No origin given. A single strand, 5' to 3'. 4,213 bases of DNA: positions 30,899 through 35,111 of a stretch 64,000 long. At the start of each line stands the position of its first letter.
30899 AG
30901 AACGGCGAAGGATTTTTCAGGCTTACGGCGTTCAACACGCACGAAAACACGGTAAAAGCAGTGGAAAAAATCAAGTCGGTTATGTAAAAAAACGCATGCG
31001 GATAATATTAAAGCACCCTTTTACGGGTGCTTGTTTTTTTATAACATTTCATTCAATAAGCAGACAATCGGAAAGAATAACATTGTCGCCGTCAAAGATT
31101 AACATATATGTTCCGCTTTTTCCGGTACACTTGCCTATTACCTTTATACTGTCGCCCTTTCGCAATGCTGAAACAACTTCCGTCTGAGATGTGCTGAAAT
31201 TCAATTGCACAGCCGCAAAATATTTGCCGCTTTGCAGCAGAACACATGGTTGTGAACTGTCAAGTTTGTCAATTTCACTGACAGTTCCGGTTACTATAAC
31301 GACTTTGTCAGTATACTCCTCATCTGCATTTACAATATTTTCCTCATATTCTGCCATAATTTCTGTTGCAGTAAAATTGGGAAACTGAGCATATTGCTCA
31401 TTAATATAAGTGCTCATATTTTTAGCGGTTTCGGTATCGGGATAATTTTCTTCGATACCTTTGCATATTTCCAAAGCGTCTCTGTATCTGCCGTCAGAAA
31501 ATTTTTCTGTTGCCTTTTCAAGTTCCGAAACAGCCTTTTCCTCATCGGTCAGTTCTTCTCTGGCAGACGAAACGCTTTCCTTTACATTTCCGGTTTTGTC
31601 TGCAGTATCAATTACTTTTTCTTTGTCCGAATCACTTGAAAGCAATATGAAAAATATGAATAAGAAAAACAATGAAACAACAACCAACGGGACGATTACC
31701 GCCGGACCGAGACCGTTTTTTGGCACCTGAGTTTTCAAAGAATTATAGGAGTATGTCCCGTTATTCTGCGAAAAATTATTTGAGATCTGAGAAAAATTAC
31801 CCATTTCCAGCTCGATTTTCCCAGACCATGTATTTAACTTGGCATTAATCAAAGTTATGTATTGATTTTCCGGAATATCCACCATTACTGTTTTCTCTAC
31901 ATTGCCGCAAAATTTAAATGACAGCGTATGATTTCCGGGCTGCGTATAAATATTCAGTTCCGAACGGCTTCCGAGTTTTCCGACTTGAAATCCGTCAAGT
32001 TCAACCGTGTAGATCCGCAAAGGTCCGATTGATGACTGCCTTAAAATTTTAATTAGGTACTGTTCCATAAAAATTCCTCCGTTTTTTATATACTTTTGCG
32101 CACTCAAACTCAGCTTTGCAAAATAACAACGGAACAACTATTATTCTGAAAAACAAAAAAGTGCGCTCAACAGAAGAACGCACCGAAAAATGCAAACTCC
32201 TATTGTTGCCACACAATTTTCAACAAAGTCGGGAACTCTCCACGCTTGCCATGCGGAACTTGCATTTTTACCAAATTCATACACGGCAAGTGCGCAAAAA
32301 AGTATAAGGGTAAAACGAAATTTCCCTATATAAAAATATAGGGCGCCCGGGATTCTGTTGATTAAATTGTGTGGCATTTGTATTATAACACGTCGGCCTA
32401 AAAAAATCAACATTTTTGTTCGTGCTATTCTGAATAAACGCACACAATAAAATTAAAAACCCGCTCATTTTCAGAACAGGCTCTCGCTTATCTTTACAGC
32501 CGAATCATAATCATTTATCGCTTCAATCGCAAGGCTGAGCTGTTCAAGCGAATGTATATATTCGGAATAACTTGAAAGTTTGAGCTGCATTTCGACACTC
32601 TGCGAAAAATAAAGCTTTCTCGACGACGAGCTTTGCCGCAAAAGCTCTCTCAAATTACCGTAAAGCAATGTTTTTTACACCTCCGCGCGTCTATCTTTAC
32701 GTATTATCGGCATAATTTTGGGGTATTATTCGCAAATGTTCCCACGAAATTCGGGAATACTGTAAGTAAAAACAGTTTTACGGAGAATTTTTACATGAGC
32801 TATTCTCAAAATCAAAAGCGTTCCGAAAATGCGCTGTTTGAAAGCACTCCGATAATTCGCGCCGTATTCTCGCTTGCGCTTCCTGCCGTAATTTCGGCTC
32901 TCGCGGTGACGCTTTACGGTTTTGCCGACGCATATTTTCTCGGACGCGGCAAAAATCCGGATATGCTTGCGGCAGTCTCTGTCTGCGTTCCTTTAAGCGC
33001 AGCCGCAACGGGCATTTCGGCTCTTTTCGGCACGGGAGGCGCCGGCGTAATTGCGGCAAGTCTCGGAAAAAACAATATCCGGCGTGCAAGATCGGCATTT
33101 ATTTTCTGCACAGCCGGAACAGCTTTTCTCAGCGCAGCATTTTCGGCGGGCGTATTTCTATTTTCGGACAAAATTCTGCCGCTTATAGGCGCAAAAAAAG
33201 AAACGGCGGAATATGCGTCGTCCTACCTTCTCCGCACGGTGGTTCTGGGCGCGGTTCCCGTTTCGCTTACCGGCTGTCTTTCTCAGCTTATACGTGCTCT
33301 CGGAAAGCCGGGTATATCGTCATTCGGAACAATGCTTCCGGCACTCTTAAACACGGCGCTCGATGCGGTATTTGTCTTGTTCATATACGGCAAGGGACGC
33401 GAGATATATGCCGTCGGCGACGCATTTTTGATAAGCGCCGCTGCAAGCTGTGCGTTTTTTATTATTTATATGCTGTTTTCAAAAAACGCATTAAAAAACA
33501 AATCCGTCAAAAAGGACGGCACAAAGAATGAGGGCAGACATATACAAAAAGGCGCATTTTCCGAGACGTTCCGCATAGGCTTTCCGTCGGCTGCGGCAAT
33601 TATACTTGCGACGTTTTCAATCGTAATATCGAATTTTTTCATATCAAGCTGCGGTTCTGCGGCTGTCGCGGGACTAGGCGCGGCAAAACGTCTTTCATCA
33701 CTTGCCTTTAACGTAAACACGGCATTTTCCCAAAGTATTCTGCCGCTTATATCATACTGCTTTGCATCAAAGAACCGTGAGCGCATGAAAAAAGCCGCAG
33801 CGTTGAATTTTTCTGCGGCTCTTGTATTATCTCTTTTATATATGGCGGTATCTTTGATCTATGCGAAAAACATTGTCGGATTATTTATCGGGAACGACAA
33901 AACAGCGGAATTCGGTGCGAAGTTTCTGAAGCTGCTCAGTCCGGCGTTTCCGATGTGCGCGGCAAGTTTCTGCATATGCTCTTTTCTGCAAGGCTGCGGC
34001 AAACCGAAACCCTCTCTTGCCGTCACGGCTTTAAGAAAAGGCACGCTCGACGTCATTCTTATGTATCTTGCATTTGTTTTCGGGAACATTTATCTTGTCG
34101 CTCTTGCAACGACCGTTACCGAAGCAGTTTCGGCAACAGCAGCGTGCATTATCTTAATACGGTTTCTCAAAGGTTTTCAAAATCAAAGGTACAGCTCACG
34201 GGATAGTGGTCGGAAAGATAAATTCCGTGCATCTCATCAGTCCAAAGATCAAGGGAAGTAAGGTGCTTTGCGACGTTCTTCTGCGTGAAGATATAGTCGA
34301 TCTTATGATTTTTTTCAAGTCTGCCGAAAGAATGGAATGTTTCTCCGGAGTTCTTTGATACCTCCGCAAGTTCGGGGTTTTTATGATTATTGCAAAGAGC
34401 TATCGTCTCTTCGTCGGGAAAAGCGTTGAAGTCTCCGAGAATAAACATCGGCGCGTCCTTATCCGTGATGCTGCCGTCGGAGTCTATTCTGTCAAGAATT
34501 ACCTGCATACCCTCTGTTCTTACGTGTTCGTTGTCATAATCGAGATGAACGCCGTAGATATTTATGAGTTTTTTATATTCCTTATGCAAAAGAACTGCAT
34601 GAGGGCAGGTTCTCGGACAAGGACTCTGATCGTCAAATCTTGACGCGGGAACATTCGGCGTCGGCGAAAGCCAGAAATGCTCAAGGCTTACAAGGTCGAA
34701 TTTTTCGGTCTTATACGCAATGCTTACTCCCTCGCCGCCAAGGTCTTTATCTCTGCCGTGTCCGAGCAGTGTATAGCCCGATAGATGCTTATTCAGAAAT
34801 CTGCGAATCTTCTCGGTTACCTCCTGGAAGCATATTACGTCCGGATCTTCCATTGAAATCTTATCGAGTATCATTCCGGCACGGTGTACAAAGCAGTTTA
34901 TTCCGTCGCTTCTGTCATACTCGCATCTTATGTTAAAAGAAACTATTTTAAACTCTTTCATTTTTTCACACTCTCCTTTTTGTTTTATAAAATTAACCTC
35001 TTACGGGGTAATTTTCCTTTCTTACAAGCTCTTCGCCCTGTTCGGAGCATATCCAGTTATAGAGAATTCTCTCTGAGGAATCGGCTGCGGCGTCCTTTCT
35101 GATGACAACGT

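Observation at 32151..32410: Structured RNA of about 220 nt with its own promoter and terminator: orphan riboswitch-like leader or novel sRNA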

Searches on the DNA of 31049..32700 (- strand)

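Call 4: search_rna_families(source=window, start=31900, end=32700, threshold=evalue, max_evalue=10, show_alignments=3)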
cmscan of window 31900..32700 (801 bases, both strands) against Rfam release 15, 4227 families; matches with E-value up to 10: 5.
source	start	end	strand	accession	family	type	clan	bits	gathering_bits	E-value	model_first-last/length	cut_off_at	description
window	32365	32479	-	RF00553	SCARNA1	Gene; snRNA; snoRNA; scaRNA;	-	17.6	45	3.7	1-166/166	no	Small Cajal body specific RNA 1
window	32470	32551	-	RF02089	CLRN1-AS1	Gene; lncRNA;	-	16.5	48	0.12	1-79/79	no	CLRN1 antisense RNA 1 conserved region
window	32152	32227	-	RF02869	ncS025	Gene; sRNA;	-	15.3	46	5.6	1-85/85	no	Burkholderia sRNA 25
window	32322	32351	+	RF03027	RT-6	Gene; sRNA;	-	15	46.7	2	1-75/75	no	RT-6 RNA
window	32115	32167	+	RF02504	Atu_L1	Gene; sRNA;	-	12.3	60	3.8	1-174/174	no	Rhizobiales sRNA Atu_L1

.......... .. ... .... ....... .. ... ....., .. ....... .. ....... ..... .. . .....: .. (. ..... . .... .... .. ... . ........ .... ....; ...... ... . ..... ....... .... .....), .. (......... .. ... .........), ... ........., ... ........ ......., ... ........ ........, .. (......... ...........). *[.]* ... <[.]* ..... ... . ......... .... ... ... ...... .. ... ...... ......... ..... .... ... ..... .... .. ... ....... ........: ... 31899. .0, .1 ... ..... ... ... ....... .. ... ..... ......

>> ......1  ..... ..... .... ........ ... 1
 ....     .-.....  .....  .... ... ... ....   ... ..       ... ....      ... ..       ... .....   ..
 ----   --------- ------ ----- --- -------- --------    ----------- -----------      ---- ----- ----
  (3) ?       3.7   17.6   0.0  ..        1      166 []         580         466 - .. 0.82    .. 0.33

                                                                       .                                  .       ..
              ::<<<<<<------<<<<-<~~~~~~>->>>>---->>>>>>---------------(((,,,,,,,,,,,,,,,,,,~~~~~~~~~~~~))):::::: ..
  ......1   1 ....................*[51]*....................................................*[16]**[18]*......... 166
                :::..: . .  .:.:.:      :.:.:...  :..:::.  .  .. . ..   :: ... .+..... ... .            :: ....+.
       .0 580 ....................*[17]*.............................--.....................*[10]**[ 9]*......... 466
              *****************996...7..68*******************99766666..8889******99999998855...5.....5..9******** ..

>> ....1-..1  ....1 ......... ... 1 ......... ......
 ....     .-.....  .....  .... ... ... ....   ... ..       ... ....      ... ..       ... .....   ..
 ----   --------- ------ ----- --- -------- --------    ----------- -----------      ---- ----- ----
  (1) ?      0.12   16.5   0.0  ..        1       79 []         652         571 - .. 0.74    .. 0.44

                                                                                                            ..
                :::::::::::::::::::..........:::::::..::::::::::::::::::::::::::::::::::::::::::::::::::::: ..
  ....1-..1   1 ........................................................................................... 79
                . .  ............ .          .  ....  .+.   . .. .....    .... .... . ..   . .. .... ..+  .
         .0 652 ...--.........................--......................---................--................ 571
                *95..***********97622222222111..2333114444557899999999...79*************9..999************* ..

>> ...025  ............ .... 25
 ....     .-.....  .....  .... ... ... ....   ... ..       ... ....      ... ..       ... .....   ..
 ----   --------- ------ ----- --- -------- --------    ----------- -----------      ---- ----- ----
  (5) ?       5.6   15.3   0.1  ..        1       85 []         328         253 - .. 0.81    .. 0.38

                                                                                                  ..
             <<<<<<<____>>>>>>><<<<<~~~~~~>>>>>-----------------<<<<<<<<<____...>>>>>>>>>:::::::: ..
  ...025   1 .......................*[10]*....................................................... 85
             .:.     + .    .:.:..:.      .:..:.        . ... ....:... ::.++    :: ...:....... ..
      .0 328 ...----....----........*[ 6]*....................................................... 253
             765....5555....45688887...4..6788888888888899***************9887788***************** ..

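Call 20: search_dna_similar(query=window:32140-32480:-, collection=phages, mode=distant, max_evalue=1)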
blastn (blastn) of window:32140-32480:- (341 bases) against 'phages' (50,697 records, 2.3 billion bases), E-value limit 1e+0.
Records with a match: 2; places in all: 2; records where one place covers at least 80% of the query: 0.
Best place of each record, by identity: 80-90% 1; 60-80% 1.
By first word of the organism name: Bacteriophage 2.
By host as written in the record: - 2.
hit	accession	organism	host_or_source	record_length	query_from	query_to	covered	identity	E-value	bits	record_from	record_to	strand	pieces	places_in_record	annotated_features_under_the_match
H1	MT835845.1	Bacteriophage sp.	human fecal samples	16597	263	337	22%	83.1%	2e-9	69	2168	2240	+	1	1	record has no annotation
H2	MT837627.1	Bacteriophage sp.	human fecal samples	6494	261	337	23%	77.2%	2e-3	49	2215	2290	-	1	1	record has no annotation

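Call 21: search_dna_similar(query=window:32140-32480:-, collection=plasmids, mode=distant, max_evalue=1)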
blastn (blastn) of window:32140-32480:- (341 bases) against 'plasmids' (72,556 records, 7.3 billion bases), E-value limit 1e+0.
No match.
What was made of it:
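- Tried and rejected: blastn found no match in plasmids (call 21).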

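Call 23: get_annotated_region(hit=H1, flank=2500)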
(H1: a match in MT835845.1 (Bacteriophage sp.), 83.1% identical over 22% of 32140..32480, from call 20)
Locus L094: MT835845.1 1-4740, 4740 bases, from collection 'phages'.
description: UNVERIFIED: Bacteriophage sp. clone scaffold_810 genomic sequence.
organism: Bacteriophage sp. (NCBI taxid 38018)
taxonomy: Viruses
host: -; source: human fecal samples; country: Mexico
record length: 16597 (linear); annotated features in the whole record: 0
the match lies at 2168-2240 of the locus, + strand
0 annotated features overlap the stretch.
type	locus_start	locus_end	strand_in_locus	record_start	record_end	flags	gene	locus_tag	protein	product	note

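Call 24: get_annotated_region(hit=H2, flank=2500)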
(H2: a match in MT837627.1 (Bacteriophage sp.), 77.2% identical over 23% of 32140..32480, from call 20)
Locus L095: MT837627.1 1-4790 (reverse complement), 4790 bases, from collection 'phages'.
description: UNVERIFIED: Bacteriophage sp. clone scaffold_5324 genomic sequence.
organism: Bacteriophage sp. (NCBI taxid 38018)
taxonomy: Viruses
host: -; source: human fecal samples; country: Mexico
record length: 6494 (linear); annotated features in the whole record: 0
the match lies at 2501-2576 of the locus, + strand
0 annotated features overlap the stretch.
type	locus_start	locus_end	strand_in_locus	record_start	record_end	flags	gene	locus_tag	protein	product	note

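Call 84: search_with_rna_model(model_id=R1, sources=[L007, L008, L009, L010, L014, L015, L016, L017, L018, L036], max_evalue=1)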
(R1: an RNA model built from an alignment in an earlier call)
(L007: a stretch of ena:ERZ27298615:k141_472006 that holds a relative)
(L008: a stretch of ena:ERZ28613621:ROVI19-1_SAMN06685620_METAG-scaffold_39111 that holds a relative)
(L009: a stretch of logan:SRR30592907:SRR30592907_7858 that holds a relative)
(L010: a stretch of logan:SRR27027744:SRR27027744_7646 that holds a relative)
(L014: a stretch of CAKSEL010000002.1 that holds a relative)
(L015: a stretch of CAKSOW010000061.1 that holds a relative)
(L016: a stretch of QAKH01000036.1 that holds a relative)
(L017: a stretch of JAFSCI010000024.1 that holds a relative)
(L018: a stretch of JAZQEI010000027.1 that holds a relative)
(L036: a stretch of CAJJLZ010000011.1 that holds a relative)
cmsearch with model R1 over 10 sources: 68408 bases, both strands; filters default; matches with E-value up to 1: 2.
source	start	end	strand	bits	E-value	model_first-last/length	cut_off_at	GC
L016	6133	6232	+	16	0.13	1-158/158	no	0.3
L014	7149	7223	+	12.1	0.85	1-158/158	no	0.51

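Call 90: search_rna_families(sources=[L099, L100, L105, L110, L130, L224, L341, L354, L094, L095], threshold=gathering)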
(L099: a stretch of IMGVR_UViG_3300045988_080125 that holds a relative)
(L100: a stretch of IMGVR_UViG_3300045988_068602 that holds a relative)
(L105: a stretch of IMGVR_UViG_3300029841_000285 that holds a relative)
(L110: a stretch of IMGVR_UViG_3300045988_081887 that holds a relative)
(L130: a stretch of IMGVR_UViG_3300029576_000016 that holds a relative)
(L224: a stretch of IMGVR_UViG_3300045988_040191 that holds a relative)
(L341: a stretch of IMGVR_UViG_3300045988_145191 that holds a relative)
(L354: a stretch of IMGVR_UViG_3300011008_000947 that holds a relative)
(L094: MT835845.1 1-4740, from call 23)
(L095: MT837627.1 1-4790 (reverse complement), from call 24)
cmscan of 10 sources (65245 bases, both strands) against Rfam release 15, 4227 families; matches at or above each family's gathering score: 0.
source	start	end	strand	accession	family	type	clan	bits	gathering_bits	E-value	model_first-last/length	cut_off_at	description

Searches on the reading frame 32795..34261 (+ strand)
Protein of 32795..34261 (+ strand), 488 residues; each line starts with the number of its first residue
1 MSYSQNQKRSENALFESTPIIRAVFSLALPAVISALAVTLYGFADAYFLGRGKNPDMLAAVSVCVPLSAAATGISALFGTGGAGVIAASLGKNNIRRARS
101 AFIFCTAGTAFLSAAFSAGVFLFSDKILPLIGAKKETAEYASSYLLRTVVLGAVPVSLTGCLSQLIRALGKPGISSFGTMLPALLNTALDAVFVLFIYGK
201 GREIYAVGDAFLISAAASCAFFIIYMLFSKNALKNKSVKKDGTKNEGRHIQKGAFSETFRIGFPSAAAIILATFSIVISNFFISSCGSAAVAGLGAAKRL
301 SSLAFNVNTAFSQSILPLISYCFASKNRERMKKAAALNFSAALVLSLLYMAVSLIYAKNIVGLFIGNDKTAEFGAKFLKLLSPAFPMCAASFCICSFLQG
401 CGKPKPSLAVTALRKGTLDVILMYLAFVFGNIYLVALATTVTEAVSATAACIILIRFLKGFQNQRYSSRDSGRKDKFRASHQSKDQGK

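Call 12: search_protein_families(library=pfam, proteins=[window:32795-34261:+], max_evalue=0.01)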
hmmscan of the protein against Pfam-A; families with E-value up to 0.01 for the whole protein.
window:32795-34261:+ (488 aa): 1 family
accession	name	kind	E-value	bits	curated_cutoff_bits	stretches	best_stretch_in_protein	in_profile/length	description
PF01554.23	MatE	-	5.6e-40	137.1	24.9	2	264-425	1-161/161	MatE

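Call 19: find_homologous_proteins(query=window:32795-34261:+, max_evalue=1e-30)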
Query window:32795-34261:+ (488 aa): 6 proteins with E <= 1e-30 among 8000 candidates.
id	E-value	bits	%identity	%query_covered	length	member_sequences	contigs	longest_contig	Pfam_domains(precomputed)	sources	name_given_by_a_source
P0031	0.0e+0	1014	99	100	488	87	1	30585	PF01554.24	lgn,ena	-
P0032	3.7e-118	414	72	58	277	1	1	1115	PF01554.24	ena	-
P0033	1.3e-68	250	36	94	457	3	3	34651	PF01554.24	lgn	-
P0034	1.0e-50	191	33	92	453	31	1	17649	PF01554.24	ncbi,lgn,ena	-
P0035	1.2e-49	188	33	93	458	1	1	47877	PF01554.24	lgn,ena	-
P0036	2.3e-45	174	29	94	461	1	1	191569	PF01554.24,PF03023.20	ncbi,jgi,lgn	-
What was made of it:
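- Tried and rejected: The next full-length homologue is 36% identical, with only a 72%-identical fragment in between (call 19).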

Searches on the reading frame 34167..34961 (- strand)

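Call 12: search_protein_families(library=pfam, proteins=[window:34167-34961:-], max_evalue=0.01)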
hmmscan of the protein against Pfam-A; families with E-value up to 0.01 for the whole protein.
window:34167-34961:- (264 aa): 3 families
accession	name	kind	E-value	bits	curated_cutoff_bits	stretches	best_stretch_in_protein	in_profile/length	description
PF03372.29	Exo_endo_phos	-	3.6e-13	50.2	24.5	1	8-252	2-225/225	Endonuclease/Exonuclease/phosphatase family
PF22669.2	Exo_endo_phos2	-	0.0013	18.7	27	0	133-199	129-201/288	Endonuclease/Exonuclease/phosphatase family 2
PF14529.12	Exo_endo_phos_2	-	0.0022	18.3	27.4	0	166-255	28-116/117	Endonuclease-reverse transcriptase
